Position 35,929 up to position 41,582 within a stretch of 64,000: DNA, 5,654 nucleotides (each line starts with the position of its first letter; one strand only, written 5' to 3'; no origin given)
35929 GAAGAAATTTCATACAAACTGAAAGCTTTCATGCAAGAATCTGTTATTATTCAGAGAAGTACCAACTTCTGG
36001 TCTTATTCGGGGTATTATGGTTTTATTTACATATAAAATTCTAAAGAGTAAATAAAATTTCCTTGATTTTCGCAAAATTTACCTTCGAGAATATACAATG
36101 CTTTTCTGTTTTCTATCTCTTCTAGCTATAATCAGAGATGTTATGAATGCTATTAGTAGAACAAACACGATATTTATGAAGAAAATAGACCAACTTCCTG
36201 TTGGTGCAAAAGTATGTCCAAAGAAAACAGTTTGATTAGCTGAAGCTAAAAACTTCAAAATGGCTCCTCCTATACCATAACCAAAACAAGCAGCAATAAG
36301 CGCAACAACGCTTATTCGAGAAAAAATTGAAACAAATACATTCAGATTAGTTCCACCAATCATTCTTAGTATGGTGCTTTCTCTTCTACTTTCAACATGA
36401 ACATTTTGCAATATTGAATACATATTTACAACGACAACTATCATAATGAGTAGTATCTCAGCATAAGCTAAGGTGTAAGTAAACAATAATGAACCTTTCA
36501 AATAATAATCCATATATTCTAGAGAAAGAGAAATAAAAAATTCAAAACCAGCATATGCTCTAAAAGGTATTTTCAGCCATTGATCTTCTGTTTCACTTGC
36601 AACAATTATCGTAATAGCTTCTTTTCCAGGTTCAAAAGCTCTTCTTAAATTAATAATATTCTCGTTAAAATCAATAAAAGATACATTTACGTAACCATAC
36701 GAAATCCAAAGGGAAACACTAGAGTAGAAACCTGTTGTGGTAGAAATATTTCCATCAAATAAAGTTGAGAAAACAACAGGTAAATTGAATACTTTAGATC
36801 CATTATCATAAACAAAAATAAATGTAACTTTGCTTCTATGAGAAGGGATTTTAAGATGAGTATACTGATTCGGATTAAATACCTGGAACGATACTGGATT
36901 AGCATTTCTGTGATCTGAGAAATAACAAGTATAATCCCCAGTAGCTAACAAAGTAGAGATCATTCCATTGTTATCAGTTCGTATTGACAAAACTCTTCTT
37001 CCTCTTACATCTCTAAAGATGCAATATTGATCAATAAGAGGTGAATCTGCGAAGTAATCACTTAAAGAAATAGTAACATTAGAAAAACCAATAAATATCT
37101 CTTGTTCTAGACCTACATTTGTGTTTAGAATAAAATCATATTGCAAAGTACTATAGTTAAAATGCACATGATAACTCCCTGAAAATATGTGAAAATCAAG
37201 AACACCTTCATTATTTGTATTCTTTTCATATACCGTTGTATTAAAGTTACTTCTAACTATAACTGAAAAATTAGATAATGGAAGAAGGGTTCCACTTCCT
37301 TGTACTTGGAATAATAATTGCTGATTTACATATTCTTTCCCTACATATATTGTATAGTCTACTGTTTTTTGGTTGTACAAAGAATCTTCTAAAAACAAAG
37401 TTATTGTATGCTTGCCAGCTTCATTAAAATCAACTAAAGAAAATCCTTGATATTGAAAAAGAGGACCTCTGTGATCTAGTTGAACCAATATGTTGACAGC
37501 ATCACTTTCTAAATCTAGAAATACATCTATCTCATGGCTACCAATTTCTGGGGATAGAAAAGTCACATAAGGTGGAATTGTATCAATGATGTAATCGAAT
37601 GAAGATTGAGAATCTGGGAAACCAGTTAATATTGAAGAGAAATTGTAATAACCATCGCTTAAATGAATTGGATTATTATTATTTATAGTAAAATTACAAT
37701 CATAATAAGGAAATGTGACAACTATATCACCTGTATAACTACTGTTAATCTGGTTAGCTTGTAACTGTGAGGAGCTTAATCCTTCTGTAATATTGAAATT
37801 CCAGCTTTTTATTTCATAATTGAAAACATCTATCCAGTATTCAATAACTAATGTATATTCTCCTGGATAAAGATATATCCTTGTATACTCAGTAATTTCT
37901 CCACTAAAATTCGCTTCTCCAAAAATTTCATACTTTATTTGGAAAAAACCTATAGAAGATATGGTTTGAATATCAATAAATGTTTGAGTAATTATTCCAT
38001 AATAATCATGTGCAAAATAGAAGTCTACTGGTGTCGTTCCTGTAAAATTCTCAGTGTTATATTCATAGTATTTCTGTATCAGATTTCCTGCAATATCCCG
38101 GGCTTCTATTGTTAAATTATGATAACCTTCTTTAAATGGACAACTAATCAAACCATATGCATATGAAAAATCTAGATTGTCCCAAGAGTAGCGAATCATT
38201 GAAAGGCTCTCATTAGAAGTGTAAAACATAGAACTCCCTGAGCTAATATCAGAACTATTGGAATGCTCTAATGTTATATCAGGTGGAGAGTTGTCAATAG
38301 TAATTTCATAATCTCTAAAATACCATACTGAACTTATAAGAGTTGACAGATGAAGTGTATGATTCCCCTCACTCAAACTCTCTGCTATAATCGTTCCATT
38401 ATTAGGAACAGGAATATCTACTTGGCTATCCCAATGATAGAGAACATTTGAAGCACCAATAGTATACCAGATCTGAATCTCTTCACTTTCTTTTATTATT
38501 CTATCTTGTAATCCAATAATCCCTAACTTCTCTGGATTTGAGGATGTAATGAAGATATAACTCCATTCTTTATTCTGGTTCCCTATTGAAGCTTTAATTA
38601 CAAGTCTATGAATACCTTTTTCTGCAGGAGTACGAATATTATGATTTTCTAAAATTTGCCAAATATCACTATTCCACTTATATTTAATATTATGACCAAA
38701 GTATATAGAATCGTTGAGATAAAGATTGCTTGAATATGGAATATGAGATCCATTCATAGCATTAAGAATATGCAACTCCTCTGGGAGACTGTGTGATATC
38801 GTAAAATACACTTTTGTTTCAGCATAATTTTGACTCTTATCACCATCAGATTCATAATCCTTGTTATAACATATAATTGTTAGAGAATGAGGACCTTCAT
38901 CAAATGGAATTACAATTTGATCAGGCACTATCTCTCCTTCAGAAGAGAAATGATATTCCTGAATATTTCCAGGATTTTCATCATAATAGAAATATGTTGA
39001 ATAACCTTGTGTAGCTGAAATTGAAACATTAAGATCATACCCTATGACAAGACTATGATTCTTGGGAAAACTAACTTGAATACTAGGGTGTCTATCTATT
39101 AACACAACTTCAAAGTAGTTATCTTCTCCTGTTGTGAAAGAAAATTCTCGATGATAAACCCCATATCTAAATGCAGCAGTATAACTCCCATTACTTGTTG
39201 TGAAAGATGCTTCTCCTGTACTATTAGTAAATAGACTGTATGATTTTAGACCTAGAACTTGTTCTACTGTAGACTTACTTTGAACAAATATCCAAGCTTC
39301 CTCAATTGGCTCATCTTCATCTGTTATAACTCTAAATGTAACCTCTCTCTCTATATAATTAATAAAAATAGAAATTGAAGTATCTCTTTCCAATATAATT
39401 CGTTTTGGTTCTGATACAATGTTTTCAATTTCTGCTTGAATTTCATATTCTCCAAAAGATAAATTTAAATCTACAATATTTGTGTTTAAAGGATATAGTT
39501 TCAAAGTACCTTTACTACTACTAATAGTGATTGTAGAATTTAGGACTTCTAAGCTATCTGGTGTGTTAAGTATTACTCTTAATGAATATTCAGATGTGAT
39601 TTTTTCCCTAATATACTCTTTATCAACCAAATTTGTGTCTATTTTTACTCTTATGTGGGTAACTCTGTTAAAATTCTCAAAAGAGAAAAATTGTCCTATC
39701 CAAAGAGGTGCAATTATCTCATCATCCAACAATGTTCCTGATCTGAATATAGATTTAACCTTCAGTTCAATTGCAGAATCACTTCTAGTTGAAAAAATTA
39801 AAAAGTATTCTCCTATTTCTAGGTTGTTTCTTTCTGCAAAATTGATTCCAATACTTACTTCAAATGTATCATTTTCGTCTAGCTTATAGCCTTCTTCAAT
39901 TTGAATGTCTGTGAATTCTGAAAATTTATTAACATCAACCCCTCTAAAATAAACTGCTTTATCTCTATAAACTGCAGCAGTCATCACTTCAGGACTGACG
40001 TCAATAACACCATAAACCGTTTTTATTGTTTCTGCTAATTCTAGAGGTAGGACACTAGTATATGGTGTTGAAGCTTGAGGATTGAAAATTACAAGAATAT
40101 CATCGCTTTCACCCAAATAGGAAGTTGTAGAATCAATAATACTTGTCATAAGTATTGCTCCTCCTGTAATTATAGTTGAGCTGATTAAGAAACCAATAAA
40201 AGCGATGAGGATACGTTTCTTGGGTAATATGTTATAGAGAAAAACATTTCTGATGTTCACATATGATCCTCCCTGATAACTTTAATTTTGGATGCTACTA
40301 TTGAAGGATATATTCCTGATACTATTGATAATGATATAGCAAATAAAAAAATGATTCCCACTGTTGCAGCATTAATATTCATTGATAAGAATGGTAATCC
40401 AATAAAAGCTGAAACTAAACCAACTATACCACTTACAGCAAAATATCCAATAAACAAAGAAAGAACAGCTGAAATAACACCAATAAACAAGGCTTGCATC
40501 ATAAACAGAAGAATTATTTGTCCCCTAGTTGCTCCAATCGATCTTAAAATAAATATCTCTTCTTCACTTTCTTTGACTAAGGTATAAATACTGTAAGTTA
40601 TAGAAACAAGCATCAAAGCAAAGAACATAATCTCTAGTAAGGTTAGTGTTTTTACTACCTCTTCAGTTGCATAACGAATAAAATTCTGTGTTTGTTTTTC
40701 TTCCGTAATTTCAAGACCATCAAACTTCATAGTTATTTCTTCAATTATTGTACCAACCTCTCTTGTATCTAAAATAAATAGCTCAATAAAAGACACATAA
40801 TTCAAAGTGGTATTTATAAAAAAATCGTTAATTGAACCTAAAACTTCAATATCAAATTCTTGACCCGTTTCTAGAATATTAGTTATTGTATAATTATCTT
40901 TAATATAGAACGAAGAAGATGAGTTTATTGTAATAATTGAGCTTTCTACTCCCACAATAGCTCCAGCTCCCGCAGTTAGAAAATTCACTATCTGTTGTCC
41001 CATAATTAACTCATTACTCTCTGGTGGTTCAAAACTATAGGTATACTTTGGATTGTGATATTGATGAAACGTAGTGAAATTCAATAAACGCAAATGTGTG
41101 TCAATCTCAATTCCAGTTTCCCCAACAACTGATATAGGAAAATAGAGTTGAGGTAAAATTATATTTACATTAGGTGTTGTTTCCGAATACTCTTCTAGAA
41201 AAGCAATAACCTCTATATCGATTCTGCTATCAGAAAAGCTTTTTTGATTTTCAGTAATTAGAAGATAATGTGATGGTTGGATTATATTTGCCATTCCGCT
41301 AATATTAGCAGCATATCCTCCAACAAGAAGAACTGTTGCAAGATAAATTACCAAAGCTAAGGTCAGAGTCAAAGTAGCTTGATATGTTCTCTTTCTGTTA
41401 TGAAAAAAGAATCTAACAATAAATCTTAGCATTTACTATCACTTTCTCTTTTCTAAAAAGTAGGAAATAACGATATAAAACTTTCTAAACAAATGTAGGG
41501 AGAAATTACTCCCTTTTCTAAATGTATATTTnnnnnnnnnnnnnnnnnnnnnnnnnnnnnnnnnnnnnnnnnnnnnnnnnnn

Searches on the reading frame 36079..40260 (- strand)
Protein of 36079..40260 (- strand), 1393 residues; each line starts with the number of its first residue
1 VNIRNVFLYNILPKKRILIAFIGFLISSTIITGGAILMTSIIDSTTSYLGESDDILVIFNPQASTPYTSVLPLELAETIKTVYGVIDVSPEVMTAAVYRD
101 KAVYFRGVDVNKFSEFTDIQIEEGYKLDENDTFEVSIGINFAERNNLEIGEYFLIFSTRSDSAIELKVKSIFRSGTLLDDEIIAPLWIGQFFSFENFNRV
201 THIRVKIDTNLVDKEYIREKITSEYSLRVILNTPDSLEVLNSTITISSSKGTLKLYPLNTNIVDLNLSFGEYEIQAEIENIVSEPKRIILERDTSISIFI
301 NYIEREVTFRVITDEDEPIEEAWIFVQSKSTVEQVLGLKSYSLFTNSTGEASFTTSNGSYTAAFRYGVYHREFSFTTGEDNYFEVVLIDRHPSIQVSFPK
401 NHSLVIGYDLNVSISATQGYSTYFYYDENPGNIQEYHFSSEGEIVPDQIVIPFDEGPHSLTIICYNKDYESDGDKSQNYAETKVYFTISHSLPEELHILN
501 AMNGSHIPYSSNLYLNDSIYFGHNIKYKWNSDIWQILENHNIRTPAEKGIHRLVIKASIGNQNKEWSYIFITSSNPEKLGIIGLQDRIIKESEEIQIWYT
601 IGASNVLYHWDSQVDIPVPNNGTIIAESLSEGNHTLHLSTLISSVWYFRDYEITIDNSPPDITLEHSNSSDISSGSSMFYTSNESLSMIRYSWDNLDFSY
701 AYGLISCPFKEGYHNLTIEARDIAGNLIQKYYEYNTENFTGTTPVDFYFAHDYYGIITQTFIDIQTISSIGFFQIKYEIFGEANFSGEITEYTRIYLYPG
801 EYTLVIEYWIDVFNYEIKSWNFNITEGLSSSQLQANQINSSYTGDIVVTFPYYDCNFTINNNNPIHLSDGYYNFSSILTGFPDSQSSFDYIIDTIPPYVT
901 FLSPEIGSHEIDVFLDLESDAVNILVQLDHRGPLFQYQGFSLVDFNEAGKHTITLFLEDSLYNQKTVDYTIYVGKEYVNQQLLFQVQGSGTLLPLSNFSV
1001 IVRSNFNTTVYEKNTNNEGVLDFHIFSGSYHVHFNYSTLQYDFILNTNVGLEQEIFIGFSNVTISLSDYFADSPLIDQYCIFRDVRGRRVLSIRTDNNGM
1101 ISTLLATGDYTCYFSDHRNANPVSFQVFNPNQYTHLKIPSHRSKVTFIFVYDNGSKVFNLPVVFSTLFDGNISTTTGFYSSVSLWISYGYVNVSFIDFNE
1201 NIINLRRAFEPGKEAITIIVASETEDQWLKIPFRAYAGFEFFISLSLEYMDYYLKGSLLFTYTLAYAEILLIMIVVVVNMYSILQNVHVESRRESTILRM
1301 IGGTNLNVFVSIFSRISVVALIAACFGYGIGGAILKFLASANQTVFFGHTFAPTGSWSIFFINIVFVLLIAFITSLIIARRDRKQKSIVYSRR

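Call 79: search_protein_families(library=pfam, proteins=[window:36079-40260:-], max_evalue=0.00001)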
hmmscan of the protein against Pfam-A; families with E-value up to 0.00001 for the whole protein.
window:36079-40260:- (1393 aa): 2 families
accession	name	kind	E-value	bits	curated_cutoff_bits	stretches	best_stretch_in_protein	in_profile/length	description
PF02687.27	FtsX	-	1.1e-11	45.2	25.5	1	1269-1384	4-117/120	FtsX-like permease C-terminal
PF12704.14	MacB_PCD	-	7.8e-06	26.8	27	0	25-208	9-192/207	MacB-like periplasmic core domain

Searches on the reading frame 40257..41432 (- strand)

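Call 79: search_protein_families(library=pfam, proteins=[window:40257-41432:-], max_evalue=0.00001)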
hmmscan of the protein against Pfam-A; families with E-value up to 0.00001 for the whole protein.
window:40257-41432:- (391 aa): 1 family
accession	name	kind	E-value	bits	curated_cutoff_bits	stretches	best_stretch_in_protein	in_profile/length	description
PF02687.27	FtsX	-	1e-13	51.8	25.5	1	268-384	5-119/120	FtsX-like permease C-terminal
